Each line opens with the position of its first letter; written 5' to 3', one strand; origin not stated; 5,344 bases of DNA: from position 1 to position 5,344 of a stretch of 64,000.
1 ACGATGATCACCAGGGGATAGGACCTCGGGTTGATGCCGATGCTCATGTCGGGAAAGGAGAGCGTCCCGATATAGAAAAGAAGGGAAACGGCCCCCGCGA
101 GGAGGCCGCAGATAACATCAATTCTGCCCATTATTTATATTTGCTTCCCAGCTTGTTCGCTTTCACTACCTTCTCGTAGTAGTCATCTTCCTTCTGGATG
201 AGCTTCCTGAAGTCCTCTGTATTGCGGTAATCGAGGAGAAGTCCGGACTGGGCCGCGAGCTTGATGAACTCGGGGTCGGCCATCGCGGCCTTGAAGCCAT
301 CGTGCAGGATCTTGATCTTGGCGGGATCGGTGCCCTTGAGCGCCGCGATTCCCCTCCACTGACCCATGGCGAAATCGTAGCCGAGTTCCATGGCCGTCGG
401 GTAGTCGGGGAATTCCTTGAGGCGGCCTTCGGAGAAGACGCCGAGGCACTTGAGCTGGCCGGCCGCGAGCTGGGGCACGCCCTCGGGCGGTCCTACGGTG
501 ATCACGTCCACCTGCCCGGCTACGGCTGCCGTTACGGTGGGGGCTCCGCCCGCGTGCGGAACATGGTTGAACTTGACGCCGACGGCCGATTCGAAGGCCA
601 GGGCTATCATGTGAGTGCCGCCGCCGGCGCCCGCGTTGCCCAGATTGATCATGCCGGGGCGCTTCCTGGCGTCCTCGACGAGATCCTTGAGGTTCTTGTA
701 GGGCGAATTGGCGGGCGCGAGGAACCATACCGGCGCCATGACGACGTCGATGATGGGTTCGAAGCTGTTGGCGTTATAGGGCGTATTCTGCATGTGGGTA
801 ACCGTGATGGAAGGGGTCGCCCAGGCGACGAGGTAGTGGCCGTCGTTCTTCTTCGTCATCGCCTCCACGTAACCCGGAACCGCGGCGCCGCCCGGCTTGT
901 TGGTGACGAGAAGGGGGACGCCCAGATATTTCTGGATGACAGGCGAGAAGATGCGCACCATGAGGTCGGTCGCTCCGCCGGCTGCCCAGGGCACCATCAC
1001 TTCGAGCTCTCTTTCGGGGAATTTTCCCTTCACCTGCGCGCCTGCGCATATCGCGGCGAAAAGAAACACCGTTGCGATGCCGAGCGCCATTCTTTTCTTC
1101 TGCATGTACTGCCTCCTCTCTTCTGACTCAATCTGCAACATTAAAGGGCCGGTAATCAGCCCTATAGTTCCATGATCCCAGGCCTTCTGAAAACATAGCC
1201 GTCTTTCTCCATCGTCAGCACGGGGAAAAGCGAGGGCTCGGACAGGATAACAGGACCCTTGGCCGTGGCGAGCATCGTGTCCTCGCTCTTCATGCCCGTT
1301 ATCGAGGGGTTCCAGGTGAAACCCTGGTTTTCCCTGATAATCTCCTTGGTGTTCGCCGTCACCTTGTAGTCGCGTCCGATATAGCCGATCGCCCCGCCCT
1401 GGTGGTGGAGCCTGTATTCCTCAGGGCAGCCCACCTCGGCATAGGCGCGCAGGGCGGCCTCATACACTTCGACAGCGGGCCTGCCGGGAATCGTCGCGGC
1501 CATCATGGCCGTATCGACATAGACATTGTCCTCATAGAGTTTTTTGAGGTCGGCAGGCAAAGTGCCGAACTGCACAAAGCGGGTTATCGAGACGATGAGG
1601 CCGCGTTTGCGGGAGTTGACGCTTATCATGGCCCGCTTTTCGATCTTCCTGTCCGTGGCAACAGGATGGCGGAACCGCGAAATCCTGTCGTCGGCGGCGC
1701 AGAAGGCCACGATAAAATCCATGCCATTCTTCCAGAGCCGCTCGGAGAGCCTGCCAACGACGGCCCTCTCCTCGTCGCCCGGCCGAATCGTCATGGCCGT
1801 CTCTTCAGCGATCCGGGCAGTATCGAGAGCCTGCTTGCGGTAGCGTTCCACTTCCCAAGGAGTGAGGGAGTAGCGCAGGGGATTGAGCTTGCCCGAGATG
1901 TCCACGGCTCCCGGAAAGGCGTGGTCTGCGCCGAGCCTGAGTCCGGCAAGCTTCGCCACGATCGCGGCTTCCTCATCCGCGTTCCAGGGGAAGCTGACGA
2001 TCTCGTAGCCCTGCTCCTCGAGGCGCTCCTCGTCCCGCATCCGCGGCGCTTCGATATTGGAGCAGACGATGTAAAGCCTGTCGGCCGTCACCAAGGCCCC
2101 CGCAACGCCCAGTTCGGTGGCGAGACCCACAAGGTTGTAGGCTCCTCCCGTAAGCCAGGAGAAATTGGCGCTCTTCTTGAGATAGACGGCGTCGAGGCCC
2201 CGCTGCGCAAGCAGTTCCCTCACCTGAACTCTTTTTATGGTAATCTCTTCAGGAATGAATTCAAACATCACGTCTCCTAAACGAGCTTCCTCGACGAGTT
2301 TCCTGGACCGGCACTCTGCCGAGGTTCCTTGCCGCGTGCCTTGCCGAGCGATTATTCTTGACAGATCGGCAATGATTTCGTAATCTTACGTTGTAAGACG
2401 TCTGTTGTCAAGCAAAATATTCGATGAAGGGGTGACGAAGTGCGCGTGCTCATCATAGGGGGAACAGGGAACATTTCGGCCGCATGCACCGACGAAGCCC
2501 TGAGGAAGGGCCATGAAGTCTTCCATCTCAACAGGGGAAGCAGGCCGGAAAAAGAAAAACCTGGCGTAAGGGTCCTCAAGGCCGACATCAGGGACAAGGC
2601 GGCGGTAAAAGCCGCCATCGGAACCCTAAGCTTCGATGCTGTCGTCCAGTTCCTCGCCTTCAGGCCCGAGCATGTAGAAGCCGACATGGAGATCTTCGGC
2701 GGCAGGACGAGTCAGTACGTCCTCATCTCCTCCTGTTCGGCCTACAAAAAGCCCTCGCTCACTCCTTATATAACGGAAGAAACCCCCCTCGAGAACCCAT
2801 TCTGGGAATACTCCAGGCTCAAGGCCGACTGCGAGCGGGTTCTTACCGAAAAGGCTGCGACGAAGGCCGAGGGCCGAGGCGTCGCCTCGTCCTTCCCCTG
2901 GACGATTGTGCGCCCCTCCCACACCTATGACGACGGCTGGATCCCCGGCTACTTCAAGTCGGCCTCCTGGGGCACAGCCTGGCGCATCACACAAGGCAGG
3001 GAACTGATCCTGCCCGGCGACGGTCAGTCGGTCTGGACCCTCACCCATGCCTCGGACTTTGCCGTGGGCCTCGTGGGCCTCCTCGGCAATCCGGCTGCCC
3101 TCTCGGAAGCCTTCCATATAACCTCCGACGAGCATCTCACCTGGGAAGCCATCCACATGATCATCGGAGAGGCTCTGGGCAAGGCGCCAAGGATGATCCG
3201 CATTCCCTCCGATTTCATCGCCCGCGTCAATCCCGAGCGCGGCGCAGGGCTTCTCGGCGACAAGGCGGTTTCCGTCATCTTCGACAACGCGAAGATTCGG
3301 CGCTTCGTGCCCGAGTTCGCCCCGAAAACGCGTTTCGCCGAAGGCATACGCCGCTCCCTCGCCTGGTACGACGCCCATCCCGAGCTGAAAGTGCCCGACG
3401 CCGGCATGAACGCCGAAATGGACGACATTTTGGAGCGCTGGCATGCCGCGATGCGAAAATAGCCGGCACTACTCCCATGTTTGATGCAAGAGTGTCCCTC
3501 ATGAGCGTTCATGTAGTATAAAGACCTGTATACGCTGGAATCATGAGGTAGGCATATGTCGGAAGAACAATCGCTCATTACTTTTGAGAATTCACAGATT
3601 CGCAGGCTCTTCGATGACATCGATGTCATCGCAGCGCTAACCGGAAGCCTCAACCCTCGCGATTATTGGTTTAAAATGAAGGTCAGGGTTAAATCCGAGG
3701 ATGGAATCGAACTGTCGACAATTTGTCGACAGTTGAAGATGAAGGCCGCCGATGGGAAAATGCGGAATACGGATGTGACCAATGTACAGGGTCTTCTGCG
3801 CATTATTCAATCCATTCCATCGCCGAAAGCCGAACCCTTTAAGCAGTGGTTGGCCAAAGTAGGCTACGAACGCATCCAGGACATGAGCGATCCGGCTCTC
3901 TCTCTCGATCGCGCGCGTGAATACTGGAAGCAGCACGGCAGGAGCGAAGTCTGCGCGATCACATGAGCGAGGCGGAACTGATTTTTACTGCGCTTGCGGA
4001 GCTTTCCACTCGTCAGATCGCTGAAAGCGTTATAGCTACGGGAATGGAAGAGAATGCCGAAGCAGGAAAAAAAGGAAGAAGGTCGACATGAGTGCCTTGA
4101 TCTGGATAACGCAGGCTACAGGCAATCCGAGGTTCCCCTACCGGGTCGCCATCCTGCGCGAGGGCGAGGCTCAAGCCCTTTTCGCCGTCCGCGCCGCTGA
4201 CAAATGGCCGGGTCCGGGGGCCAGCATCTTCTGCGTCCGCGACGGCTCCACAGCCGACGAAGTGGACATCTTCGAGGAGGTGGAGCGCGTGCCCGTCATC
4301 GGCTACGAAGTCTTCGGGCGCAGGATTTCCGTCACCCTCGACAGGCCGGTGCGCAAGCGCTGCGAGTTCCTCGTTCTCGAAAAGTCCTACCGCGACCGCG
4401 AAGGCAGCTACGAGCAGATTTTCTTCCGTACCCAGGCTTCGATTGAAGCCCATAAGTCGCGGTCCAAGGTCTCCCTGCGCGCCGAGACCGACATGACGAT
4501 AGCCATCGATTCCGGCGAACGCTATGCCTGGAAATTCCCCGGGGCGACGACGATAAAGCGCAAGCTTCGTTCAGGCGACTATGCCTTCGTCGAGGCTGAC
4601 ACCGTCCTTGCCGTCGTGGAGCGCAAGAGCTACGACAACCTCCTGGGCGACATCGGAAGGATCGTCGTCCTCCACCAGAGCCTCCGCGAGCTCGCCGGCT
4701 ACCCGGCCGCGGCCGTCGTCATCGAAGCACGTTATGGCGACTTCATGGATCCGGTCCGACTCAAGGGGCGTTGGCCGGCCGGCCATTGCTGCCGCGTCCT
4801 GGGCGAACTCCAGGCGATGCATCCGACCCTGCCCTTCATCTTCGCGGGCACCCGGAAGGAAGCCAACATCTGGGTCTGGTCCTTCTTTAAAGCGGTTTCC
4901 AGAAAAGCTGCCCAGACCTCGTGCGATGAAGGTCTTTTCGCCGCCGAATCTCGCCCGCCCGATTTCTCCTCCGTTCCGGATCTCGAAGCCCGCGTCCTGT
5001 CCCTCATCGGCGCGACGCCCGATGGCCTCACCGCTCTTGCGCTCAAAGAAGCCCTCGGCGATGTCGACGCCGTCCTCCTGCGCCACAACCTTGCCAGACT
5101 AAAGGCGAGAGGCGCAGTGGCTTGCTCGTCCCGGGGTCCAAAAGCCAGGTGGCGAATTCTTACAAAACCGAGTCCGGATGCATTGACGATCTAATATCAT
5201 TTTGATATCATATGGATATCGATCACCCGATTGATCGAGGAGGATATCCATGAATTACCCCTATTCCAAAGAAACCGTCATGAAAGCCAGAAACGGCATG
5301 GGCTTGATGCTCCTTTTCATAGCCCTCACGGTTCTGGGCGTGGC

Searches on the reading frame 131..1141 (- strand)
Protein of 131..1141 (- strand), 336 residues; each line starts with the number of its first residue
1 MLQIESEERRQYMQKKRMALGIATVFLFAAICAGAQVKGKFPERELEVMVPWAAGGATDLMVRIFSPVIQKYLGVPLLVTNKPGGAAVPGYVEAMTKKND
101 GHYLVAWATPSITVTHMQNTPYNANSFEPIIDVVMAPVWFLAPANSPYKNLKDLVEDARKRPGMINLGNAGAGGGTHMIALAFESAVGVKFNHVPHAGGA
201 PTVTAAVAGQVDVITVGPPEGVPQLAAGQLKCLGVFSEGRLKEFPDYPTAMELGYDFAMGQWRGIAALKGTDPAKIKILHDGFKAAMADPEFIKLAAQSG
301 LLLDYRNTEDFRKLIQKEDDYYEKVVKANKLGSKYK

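Call 27: search_protein_families(library=pfam, proteins=[window:131-1141:-], max_evalue=0.0001)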
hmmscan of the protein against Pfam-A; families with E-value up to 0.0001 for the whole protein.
window:131-1141:- (336 aa): 1 family
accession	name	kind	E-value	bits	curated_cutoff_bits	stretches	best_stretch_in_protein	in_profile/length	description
PF03401.19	TctC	-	1.3e-47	163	27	1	65-329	5-272/274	Tripartite tricarboxylate transporter family receptor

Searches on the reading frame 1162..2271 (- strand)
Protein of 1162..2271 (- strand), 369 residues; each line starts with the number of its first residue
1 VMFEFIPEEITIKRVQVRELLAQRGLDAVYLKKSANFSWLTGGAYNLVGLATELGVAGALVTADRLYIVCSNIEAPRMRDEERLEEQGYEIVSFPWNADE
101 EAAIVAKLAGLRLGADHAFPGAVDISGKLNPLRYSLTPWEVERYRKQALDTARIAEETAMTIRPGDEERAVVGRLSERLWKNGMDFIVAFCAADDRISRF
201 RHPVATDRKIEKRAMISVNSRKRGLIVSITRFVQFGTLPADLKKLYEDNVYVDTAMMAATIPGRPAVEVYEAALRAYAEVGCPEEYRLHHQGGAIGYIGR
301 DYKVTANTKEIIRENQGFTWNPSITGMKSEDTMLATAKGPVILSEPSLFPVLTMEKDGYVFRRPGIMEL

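Call 27: search_protein_families(library=pfam, proteins=[window:1162-2271:-], max_evalue=0.0001)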
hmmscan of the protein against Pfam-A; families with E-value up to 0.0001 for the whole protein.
window:1162-2271:- (369 aa): 2 families
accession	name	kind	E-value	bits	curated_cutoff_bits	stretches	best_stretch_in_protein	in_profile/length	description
PF00557.29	Peptidase_M24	-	2.7e-09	37.6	23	1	147-336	5-207/208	Metallopeptidase family M24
PF01321.24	Creatinase_N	-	2.1e-05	25.5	22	1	16-108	4-84/128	Creatinase/Prolidase N-terminal domain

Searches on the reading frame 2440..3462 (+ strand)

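Call 27: search_protein_families(library=pfam, proteins=[window:2440-3462:+], max_evalue=0.0001)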
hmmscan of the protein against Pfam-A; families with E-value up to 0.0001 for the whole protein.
window:2440-3462:+ (340 aa): 4 families
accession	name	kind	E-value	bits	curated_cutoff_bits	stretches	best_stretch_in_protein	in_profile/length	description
PF01370.27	Epimerase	-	4.3e-17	62.8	20.9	2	3-83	1-81/240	NAD dependent epimerase/dehydratase family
PF13460.12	NAD_binding_10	-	3.7e-09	37.2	27.2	1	7-166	1-150/184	NAD(P)H-binding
PF05368.20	NmrA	-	8.2e-07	29.3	27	1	2-62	4-69/298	NmrA-like family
PF04321.23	RmlD_sub_bind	-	1.7e-05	24.5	27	0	1-75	1-62/287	RmlD substrate binding domain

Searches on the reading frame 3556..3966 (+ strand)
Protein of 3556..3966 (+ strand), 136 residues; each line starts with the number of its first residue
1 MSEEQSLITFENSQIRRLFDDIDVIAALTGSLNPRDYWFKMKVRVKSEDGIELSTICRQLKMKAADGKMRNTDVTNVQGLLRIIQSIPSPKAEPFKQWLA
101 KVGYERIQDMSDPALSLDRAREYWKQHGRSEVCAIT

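Call 27: search_protein_families(library=pfam, proteins=[window:3556-3966:+], max_evalue=0.0001)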
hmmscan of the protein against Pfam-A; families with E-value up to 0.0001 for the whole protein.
window:3556-3966:+ (136 aa): 1 family
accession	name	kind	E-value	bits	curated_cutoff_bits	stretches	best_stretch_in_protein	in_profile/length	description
PF02498.22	Bro-N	-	7.9e-09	36.5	25.6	1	40-101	31-92/96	BRO family, N-terminal domain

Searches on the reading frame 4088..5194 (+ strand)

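Call 27: search_protein_families(library=pfam, proteins=[window:4088-5194:+], max_evalue=0.0001)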
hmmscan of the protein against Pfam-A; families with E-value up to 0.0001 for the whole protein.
window:4088-5194:+ (368 aa): 0 families

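Call 71: search_protein_families(library=pfam, proteins=[window:4088-5194:+], max_evalue=0.001)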
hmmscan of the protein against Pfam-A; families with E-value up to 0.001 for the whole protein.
window:4088-5194:+ (368 aa): 1 family
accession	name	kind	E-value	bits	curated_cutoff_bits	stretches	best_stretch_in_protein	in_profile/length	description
PF02732.21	ERCC4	-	0.00012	22.5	24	1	148-219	15-92/140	ERCC4 domain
